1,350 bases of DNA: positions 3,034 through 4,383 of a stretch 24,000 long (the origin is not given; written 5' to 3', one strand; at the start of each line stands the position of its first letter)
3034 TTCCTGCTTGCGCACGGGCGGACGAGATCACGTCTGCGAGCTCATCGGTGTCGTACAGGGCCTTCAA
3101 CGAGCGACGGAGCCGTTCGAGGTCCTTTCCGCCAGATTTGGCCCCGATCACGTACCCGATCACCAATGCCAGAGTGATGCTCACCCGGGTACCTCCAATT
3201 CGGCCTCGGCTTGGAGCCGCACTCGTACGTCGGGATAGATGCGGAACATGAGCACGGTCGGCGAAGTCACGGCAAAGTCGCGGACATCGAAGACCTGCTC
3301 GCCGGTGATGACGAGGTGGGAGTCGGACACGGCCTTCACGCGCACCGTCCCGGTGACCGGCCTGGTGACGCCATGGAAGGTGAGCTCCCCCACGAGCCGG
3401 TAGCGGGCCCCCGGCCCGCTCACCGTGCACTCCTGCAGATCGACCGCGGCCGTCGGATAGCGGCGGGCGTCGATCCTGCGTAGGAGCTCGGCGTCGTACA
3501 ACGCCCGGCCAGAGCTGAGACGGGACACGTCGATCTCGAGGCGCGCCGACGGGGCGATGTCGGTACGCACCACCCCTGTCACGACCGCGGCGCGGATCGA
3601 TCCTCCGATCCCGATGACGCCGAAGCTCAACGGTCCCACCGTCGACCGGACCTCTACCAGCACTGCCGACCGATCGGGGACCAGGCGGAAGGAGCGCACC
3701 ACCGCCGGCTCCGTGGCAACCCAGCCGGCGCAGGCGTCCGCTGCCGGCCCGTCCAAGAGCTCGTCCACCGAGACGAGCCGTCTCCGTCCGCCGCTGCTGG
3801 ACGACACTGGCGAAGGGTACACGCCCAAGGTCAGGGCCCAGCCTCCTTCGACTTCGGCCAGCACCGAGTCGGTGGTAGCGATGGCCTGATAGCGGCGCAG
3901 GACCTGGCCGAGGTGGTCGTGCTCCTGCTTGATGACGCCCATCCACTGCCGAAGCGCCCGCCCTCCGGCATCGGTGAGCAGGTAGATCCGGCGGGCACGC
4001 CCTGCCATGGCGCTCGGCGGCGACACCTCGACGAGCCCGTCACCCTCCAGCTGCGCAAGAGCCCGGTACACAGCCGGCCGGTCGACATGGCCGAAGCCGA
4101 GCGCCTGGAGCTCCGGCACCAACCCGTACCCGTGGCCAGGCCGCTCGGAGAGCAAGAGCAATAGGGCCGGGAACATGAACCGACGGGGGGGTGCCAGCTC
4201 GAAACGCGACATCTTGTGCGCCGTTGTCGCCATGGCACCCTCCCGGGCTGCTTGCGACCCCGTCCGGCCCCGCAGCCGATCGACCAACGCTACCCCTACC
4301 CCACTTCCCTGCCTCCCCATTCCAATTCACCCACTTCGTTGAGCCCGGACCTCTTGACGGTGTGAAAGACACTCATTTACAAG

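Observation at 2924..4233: PadR::YceI fusion regulator plus a coupled small protein, divergent from the hydrogenase operon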

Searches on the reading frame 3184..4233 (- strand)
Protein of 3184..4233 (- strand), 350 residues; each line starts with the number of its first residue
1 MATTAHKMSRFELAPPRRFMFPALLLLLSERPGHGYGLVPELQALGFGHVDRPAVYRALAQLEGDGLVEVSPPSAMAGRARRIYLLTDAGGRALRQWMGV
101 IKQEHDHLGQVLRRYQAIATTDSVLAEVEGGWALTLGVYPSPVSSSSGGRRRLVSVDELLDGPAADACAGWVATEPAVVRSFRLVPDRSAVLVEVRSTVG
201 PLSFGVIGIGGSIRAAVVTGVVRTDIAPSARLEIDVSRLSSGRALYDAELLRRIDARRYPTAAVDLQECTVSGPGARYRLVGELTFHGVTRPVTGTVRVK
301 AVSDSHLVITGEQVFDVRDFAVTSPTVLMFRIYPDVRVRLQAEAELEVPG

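Call 5: search_protein_families(library=pfam, proteins=[window:3184-4233:-], max_evalue=1)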
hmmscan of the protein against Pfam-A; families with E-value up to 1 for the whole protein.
window:3184-4233:- (350 aa): 6 families
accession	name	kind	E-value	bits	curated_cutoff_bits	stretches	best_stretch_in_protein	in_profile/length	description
PF03551.20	PadR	-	2.2e-13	50.5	27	1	24-95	1-74/75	Transcriptional regulator PadR-like family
PF04264.18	YceI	-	5.6e-13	49.9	23.7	1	211-344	24-150/150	YceI-like domain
PF01978.25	TrmB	-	0.013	15.7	25.6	1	50-74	34-58/68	Sugar-specific transcriptional regulator TrmB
PF01047.28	MarR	-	0.02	15.2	24.6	1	47-72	26-51/59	MarR family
PF13814.12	Replic_Relax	-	0.057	13.9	25.3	1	47-102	20-76/191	Replication-relaxation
PF00392.27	GntR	-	0.087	12.9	27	1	49-72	35-58/64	Bacterial regulatory proteins, gntR family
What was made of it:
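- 3181..4233 (-): PadR::YceI fusion gene (350 aa including stop codon span). Pfam PadR and YceI both above their cut-offs (call 5).
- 3949..4164 (-): PadR winged-helix DNA-binding domain (residues 24-95); a long C-terminal helix follows, to about residue 135. Pfam residues 24-95 (call 5).
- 3196..3702 (-): YceI-type lipocalin beta-barrel domain (residues 178-346). Pfam YceI (call 5).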

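Call 6: search_protein_families(library=ncbifam, proteins=[window:3184-4233:-], max_evalue=1)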
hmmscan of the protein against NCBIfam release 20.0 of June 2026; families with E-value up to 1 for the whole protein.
window:3184-4233:- (350 aa): 6 families
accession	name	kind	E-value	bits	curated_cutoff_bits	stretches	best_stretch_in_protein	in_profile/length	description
TIGR02719.1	repress_PhaQ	equivalog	2.1e-16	60.5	139.35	1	14-115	19-120/138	poly-beta-hydroxybutyrate-responsive repressor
TIGR03433.1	padR_acidobact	paralog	1.2e-06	28.5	101.8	1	25-112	10-99/101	PadR family transcriptional regulator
NF053635.1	TransRegRv3488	equivalog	1.4e-05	25.3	140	1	38-102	27-89/98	Rv3488 family transcriptional regulator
NF002994.0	PRK03757.1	equivalog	0.0088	15.8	232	1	234-297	75-139/191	YceI family protein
NF002926.0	PRK03573.1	equivalog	0.015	15.2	120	1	50-108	58-114/144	transcriptional regulator SlyA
NF041230.1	BagL_FevM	exception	0.03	14.4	230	1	48-96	64-110/145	MarR family transcriptional regulator BagL/FevM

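Call 15: find_homologous_proteins(query=window:3184-4233:-, max_evalue=0.00001)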
Query window:3184-4233:- (350 aa): 1011 proteins with E <= 0.00001 among 8000 candidates; the best 120 are listed.
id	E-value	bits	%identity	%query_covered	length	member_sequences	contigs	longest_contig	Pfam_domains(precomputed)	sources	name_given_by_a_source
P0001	3.4e-223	758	100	100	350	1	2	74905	PF03551.21,PF04264.19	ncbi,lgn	ncbi:MAG: helix-turn-helix transcriptional regulator [Acidimicrobiales bacterium]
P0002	1.9e-145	502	68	99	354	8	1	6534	PF03551.21,PF04264.19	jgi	jgi:PadR family transcriptional regulator PadR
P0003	3.9e-145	501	69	99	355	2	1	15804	PF03551.21,PF04264.19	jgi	jgi:PadR family transcriptional regulator PadR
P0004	1.0e-144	500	69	99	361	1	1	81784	PF03551.21,PF04264.19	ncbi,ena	-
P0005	3.5e-144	498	69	99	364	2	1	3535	PF03551.21,PF13814.13,PF04264.19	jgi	jgi:DNA-binding PadR family transcriptional regulator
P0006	9.7e-144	497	68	99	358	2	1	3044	PF03551.21,PF04264.19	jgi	-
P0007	1.2e-143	497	67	99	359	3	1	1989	PF03551.21,PF04264.19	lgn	-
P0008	1.4e-143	496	69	99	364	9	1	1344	PF03551.21,PF04264.19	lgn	-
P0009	7.2e-143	494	69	99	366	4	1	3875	PF03551.21,PF04264.19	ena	-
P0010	4.8e-142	491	67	99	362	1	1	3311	PF03551.21,PF04264.19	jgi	jgi:DNA-binding PadR family transcriptional regulator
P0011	7.2e-142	491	67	99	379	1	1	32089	PF03551.21,PF04264.19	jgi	jgi:PadR family transcriptional regulator, regulatory protein PadR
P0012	7.3e-142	491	67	99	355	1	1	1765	PF03551.21,PF04264.19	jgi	jgi:DNA-binding PadR family transcriptional regulator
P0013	1.9e-141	489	67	99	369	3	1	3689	PF03551.21,PF04264.19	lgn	-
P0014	3.7e-141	488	67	96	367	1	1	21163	PF03551.21,PF04264.19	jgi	jgi:PadR family transcriptional regulator PadR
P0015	7.6e-141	487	68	98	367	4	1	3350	PF03551.21,PF13814.13,PF04264.19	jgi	-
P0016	2.5e-140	486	69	99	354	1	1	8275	PF03551.21,PF04264.19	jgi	jgi:DNA-binding PadR family transcriptional regulator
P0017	3.9e-140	485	67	98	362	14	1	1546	PF03551.21,PF04264.19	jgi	jgi:DNA-binding PadR family transcriptional regulator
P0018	4.0e-140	485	66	99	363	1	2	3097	PF03551.21,PF04264.19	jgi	jgi:PadR family transcriptional regulator PadR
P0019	6.0e-140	484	66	98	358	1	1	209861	PF03551.21,PF04264.19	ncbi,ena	-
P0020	8.8e-140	484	67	99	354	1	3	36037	PF03551.21,PF04264.19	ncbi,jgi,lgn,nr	ncbi:MAG TPA: helix-turn-helix transcriptional regulator [Acidimicrobiales bacterium]|jgi:DNA-bindin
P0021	1.0e-139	484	68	97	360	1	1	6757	PF03551.21,PF04264.19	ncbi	ncbi:MAG TPA: helix-turn-helix transcriptional regulator [Acidimicrobiales bacterium]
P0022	2.1e-139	483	66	99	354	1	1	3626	PF03551.21,PF04264.19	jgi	jgi:PadR family transcriptional regulator, regulatory protein PadR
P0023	3.4e-139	482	69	99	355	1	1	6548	PF03551.21,PF04264.19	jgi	jgi:PadR family transcriptional regulator, regulatory protein PadR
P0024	4.6e-139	481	68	97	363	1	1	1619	PF03551.21,PF04264.19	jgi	jgi:DNA-binding PadR family transcriptional regulator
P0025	5.6e-139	481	68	99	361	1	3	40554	PF03551.21,PF04264.19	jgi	jgi:DNA-binding PadR family transcriptional regulator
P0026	1.4e-138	480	68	98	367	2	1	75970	PF03551.21,PF04264.19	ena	-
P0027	1.6e-138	480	68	100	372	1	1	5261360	PF03551.21,PF04264.19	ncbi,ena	-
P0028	1.6e-138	480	67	98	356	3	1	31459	PF03551.21,PF04264.19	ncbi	ncbi:MAG: helix-turn-helix transcriptional regulator [Acidimicrobiales bacterium]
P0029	1.7e-138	480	66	97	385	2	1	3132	PF03551.21,PF04264.19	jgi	jgi:DNA-binding PadR family transcriptional regulator/polyisoprenoid-binding protein YceI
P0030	2.0e-138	479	66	99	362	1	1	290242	PF03551.21,PF04264.19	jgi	jgi:DNA-binding PadR family transcriptional regulator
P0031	2.0e-138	479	68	99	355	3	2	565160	PF03551.21,PF04264.19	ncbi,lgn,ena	-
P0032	2.1e-138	479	66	99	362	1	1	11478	PF03551.21,PF04264.19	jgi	jgi:DNA-binding PadR family transcriptional regulator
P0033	2.2e-138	479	67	98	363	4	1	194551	PF03551.21,PF04264.19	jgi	jgi:DNA-binding PadR family transcriptional regulator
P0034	2.9e-138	479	67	97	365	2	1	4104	PF03551.21,PF04264.19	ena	-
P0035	6.4e-138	478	67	99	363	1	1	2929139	PF03551.21,PF04264.19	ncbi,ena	-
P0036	7.6e-138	477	66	99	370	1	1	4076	PF03551.21,PF04264.19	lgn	-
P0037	1.0e-137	477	66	99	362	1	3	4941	PF03551.21,PF04264.19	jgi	jgi:DNA-binding PadR family transcriptional regulator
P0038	1.0e-137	477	63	98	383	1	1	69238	PF03551.21,PF04264.19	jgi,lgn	jgi:DNA-binding PadR family transcriptional regulator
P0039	1.5e-137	476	67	98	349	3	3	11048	PF03551.21,PF04264.19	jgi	jgi:PadR family transcriptional regulator PadR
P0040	2.8e-137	476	66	99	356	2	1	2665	PF03551.21,PF04264.19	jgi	jgi:PadR family transcriptional regulator PadR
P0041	3.3e-137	475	66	98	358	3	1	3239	PF03551.21,PF04264.19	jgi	jgi:PadR family transcriptional regulator PadR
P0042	4.4e-137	475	67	97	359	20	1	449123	PF03551.21,PF04264.19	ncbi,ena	-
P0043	4.9e-137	475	65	99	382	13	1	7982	PF03551.21,PF04264.19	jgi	jgi:DNA-binding PadR family transcriptional regulator/polyisoprenoid-binding protein YceI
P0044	6.4e-137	474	65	98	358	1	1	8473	PF03551.21,PF04264.19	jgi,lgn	jgi:DNA-binding PadR family transcriptional regulator/polyisoprenoid-binding protein YceI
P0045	7.1e-137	474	64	99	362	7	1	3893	PF03551.21,PF04264.19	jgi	jgi:DNA-binding PadR family transcriptional regulator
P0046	7.3e-137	474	65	99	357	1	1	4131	PF03551.21,PF04264.19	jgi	jgi:PadR family transcriptional regulator PadR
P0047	8.4e-137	474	67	97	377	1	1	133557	PF03551.21,PF04264.19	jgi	jgi:DNA-binding PadR family transcriptional regulator/polyisoprenoid-binding protein YceI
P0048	9.5e-137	474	64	100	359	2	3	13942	PF03551.21,PF04264.19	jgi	jgi:DNA-binding PadR family transcriptional regulator/polyisoprenoid-binding protein YceI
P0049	1.6e-136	473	66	94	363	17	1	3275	PF03551.21,PF04264.19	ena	-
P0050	2.3e-136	473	64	99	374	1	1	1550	PF03551.21,PF04264.19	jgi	jgi:PadR family transcriptional regulator PadR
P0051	2.6e-136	472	65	99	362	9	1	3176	PF03551.21,PF04264.19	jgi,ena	-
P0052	2.9e-136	472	66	99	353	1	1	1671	PF03551.21,PF04264.19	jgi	jgi:PadR family transcriptional regulator PadR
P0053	3.2e-136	472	66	98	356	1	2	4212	PF03551.21,PF04264.19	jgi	jgi:DNA-binding PadR family transcriptional regulator/polyisoprenoid-binding protein YceI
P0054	4.7e-136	472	65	97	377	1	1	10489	PF03551.21,PF04264.19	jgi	jgi:PadR family transcriptional regulator, regulatory protein PadR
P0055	4.8e-136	472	66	99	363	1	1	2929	PF03551.21,PF04264.19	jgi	jgi:DNA-binding PadR family transcriptional regulator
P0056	5.6e-136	471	67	99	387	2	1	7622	PF03551.21,PF04264.19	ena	-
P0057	8.1e-136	471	65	99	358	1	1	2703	PF03551.21,PF04264.19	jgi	jgi:DNA-binding PadR family transcriptional regulator/polyisoprenoid-binding protein YceI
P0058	8.6e-136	471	64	99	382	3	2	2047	PF03551.21,PF04264.19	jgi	-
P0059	9.7e-136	471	64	97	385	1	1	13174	PF03551.21,PF04264.19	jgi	jgi:PadR family transcriptional regulator PadR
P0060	1.1e-135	470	64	99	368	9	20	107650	PF03551.21,PF04264.19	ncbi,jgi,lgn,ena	jgi:DNA-binding PadR family transcriptional regulator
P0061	1.5e-135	470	68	97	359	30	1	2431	PF03551.21,PF04264.19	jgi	jgi:DNA-binding PadR family transcriptional regulator/polyisoprenoid-binding protein YceI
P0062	1.7e-135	470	67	97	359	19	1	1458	PF03551.21,PF04264.19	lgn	-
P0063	2.5e-135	469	65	99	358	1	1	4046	PF03551.21,PF04264.19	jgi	jgi:DNA-binding PadR family transcriptional regulator/polyisoprenoid-binding protein YceI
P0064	2.7e-135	469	66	96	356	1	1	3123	PF03551.21,PF04264.19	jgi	jgi:DNA-binding PadR family transcriptional regulator/polyisoprenoid-binding protein YceI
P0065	3.6e-135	469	64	100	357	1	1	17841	PF03551.21,PF04264.19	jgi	jgi:PadR family transcriptional regulator PadR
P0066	4.1e-135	469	64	98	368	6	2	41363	PF03551.21,PF04264.19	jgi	jgi:DNA-binding PadR family transcriptional regulator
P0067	4.2e-135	468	67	96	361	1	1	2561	PF03551.21,PF04264.19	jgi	jgi:DNA-binding PadR family transcriptional regulator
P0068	5.1e-135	468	63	100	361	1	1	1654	PF03551.21,PF04264.19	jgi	jgi:DNA-binding PadR family transcriptional regulator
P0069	7.9e-135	468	65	97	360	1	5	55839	PF03551.21,PF04264.19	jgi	jgi:DNA-binding PadR family transcriptional regulator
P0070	9.4e-135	467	67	99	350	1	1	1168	PF03551.21,PF04264.19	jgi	-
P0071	1.0e-134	467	64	99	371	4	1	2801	PF03551.21,PF04264.19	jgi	-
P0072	1.0e-134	467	64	99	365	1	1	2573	PF03551.21,PF04264.19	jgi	jgi:DNA-binding PadR family transcriptional regulator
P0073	1.1e-134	467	65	99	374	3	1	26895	PF03551.21,PF04264.19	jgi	jgi:PadR family transcriptional regulator, regulatory protein PadR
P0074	1.1e-134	467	66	96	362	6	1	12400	PF03551.21,PF04264.19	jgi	jgi:DNA-binding PadR family transcriptional regulator/polyisoprenoid-binding protein YceI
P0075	1.1e-134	467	65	97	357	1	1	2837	PF03551.21,PF04264.19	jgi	jgi:DNA-binding PadR family transcriptional regulator/polyisoprenoid-binding protein YceI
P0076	1.2e-134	467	64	98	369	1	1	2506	PF03551.21,PF04264.19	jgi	jgi:PadR family transcriptional regulator PadR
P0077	2.4e-134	466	65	99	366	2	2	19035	PF03551.21,PF04264.19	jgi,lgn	jgi:DNA-binding PadR family transcriptional regulator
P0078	2.8e-134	466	67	99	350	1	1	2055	PF03551.21,PF04264.19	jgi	jgi:PadR family transcriptional regulator, regulatory protein PadR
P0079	3.6e-134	465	66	96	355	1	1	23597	PF03551.21,PF04264.19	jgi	jgi:DNA-binding PadR family transcriptional regulator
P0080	4.1e-134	465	64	97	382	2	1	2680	PF03551.21,PF04264.19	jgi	jgi:DNA-binding PadR family transcriptional regulator/polyisoprenoid-binding protein YceI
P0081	4.8e-134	465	67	96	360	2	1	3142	PF03551.21,PF04264.19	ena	-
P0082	5.8e-134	465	64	99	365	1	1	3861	PF03551.21,PF04264.19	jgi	jgi:DNA-binding PadR family transcriptional regulator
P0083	6.3e-134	465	63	98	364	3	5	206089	PF03551.21,PF04264.19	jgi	jgi:DNA-binding PadR family transcriptional regulator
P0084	7.6e-134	464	65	99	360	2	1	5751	PF03551.21,PF04264.19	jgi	jgi:DNA-binding PadR family transcriptional regulator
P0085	7.7e-134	464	61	99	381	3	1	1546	PF03551.21,PF04264.19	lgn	-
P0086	8.0e-134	464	65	99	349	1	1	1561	PF03551.21,PF04264.19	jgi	jgi:PadR family transcriptional regulator PadR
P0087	8.1e-134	464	64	99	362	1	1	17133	PF03551.21,PF04264.19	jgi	jgi:DNA-binding PadR family transcriptional regulator/polyisoprenoid-binding protein YceI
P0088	9.0e-134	464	65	97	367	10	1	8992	PF03551.21,PF04264.19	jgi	-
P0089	9.5e-134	464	64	97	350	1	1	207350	PF03551.21,PF04264.19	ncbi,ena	-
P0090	9.8e-134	464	64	97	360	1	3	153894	PF03551.21,PF04264.19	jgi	jgi:DNA-binding PadR family transcriptional regulator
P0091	2.0e-133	463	67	96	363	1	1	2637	PF03551.21,PF04264.19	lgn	-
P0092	2.9e-133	462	66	96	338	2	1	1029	PF03551.21,PF04264.19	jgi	-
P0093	2.9e-133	462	67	99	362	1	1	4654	PF03551.21,PF04264.19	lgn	-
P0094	3.5e-133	462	65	99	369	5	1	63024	PF03551.21,PF04264.19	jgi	jgi:DNA-binding PadR family transcriptional regulator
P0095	5.0e-133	462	66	96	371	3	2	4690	PF03551.21,PF04264.19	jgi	jgi:DNA-binding PadR family transcriptional regulator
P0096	5.3e-133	462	65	97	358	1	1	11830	PF03551.21,PF04264.19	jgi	jgi:PadR family transcriptional regulator PadR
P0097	5.3e-133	462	63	97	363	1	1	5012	PF03551.21,PF04264.19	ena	-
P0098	7.0e-133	461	65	99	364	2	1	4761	PF03551.21,PF04264.19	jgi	jgi:DNA-binding PadR family transcriptional regulator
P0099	8.0e-133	461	64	99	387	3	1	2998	PF03551.21,PF04264.19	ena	-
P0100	8.4e-133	461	65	98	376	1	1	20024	PF03551.21,PF04264.19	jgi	jgi:PadR family transcriptional regulator PadR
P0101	9.6e-133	461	64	99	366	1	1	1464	PF03551.21,PF04264.19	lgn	-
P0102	1.0e-132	461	64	97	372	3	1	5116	PF03551.21,PF04264.19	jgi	jgi:DNA-binding PadR family transcriptional regulator/polyisoprenoid-binding protein YceI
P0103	1.1e-132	460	64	97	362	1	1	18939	PF03551.21,PF04264.19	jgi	jgi:DNA-binding PadR family transcriptional regulator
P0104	1.4e-132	460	64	99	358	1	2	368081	PF03551.21,PF04264.19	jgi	jgi:DNA-binding PadR family transcriptional regulator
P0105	1.8e-132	460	62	96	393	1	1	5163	PF03551.21,PF04264.19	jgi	jgi:PadR family transcriptional regulator PadR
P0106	2.2e-132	459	63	98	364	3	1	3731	PF03551.21,PF04264.19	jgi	jgi:DNA-binding PadR family transcriptional regulator/polyisoprenoid-binding protein YceI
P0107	2.2e-132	459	65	99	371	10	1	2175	PF03551.21,PF04264.19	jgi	jgi:PadR family transcriptional regulator, regulatory protein PadR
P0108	2.4e-132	459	66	99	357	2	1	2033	PF03551.21,PF04264.19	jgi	jgi:DNA-binding PadR family transcriptional regulator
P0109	2.4e-132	459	66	96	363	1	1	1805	PF03551.21,PF04264.19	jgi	jgi:PadR family transcriptional regulator, regulatory protein PadR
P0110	2.7e-132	459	62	97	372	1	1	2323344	PF03551.21,PF04264.19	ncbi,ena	-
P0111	3.7e-132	459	66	99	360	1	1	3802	PF03551.21,PF04264.19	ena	-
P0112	4.4e-132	459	63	99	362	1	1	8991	PF03551.21,PF04264.19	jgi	jgi:DNA-binding PadR family transcriptional regulator/polyisoprenoid-binding protein YceI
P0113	4.5e-132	458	65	96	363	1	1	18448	PF03551.21,PF04264.19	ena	-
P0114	5.9e-132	458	64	98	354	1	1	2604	PF03551.21,PF04264.19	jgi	jgi:PadR family transcriptional regulator, regulatory protein PadR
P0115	7.0e-132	458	64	97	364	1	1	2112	PF03551.21,PF04264.19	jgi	jgi:PadR family transcriptional regulator PadR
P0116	8.6e-132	458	64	99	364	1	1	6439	PF03551.21,PF04264.19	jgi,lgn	jgi:DNA-binding PadR family transcriptional regulator/polyisoprenoid-binding protein YceI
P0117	9.6e-132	457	65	97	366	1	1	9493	PF03551.21,PF04264.19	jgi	jgi:PadR family transcriptional regulator, regulatory protein PadR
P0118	1.1e-131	457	63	97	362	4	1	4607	PF03551.21,PF04264.19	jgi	jgi:DNA-binding PadR family transcriptional regulator/polyisoprenoid-binding protein YceI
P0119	1.2e-131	457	65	96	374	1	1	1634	PF03551.21,PF04264.19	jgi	jgi:PadR family transcriptional regulator PadR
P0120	1.2e-131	457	63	99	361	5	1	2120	PF03551.21,PF04264.19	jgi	-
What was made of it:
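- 3181..4233 (-): 100% identical to an NCBI Acidimicrobiales MAG protein, and more than 1000 homologues share the architecture (call 15).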

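Call 17: find_related_loci(query=A1, collection=genome_contigs, flank=10000)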
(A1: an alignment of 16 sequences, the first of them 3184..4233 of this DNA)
Query A1 (350 aa) in genome_contigs; peptide patterns used: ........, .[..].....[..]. (x = any residue, [..] = any of these).
175 stretches matched a pattern; 103 encode a relative of the query (tblastn E <= 1e-3); the best 80 are kept; 80 distinct loci.
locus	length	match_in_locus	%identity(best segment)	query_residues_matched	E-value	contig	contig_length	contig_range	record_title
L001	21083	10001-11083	68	1-349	3e-146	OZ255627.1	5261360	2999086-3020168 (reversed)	MAG: Acidimicrobiales bacterium isolate 1c330307-5c64-4483-89eb-5f845866fe0d genome assembly, chromosome: 1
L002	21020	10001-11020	68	9-347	6e-146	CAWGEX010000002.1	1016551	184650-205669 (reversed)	MAG: uncultured Acidimicrobiaceae bacterium isolate MFD05841.bin.1.270 genome assembly, contig: contig_21873, whole geno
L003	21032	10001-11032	67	2-347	3e-144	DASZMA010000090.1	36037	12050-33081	MAG TPA_asm: Acidimicrobiales bacterium isolate SMAG_U5879 k141_5034484, whole genome shotgun sequence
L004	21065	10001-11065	68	1-344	2e-143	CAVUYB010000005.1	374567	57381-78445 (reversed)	MAG: uncultured Actinomycetota bacterium isolate MFD06092.bin.2.179 genome assembly, contig: contig_22313, whole genome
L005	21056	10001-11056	67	7-341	4e-142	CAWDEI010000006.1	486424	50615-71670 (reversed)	MAG: uncultured Acidimicrobiales bacterium isolate MFD05512.bin.2.18 genome assembly, contig: contig_46145, whole genome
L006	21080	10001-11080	66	1-344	3e-142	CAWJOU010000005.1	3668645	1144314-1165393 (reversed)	MAG: uncultured Actinomycetota bacterium isolate MFD04434.bin.1.50 genome assembly, contig: contig_5323, whole genome sh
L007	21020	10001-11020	67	9-347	3e-142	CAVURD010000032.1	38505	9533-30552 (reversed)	MAG: uncultured Acidimicrobiaceae bacterium isolate MFD00731.bin.2.91 genome assembly, contig: contig_79756, whole genom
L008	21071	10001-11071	65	3-347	4e-140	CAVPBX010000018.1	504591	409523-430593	MAG: uncultured Acidimicrobiaceae bacterium isolate MFD10064.bin.2.118 genome assembly, contig: contig_5466, whole genom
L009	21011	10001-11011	67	9-341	2e-138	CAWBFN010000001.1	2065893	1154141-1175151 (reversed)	MAG: uncultured Acidimicrobiaceae bacterium isolate MFD00731.bin.1.11 genome assembly, contig: contig_12904, whole genom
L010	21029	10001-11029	67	9-350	6e-138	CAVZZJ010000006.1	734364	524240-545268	MAG: uncultured Acidimicrobiaceae bacterium isolate MFD01716.bin.2.92 genome assembly, contig: contig_40255, whole genom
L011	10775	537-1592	64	1-341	9e-138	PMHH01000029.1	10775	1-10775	MAG: Acidimicrobiaceae bacterium isolate palsa_693 73.20120600_P3S.7_contig_6686, whole genome shotgun sequence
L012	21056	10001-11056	66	1-345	3e-137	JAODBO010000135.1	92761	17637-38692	MAG: Acidimicrobiaceae bacterium isolate RYN_46 scaffold_173201, whole genome shotgun sequence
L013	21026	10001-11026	65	9-338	1e-136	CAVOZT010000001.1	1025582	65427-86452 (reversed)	MAG: uncultured Acidimicrobiales bacterium isolate MFD10064.bin.2.28 genome assembly, contig: contig_2216, whole genome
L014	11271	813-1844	63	1-341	4e-134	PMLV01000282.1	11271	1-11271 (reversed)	MAG: Acidimicrobiaceae bacterium isolate palsa_740 73.20120700_P3D.127_contig_82173, whole genome shotgun sequence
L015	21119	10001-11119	62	2-347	5e-133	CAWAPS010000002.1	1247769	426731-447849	MAG: uncultured Actinomycetota bacterium isolate MFD04463.bin.1.210 genome assembly, contig: contig_10660, whole genome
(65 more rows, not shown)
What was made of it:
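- All 80 genome loci kept (of 103 confirmed) are Acidimicrobiales (call 17).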

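Call 33: predict_structure(alignment_id=A2)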
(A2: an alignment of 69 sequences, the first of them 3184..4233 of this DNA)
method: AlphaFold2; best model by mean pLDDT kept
length: 350 residues; sequences in the alignment: 69
mean_pLDDT: 68.9   pTM: 0.50
mean pLDDT of the five models: 68.9, 68.0, 66.9, 62.6, 59.0
residues with pLDDT >= 90: 68; 70-90: 144; 50-70: 43; < 50: 95
segments of 3 or more residues with pLDDT < 50: 1-17, 114-173, 321-333
pLDDT, mean of each block of 10 residues (from residue 1): 31 45 87 87 70 87 93 62 91 81 58 46 35 27 24 30 38 68 94 70 86 92 86 91 80 79 85 73 82 83 91 69 37 66 86
secondary structure, 60 per line:
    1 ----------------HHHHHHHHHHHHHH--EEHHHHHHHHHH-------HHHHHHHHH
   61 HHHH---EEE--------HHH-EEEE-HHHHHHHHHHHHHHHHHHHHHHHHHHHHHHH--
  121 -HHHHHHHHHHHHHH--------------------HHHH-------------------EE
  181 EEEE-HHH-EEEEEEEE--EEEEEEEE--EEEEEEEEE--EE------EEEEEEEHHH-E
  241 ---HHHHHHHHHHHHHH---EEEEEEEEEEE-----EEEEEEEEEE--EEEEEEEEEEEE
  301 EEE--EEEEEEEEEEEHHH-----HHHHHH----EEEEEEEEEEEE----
elements in order: H17-30 H35-44 H52-64 E68-70 E83-86 H88-118 H122-135 H156-159 E179-184 E190-197 E200-207 E210-218 E229-235 H244-257 E261-271 E277-286 E289-303 E306-316 H325-330 E335-346
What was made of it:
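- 3949..4164 (-): AF2 helices and strands 17-118 are confident (call 33).
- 3196..3702 (-): AF2 barrel 179-346 (call 33).
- On PadR family (PF03551): AF2 helices 17-30, 35-44 and 52-64, wing strands 68-70 and 83-86, and a long helix 88-118 (call 33).
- Checked: The AF2 model has a confident wHTH (17-118) and beta-barrel (179-346) (call 33).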
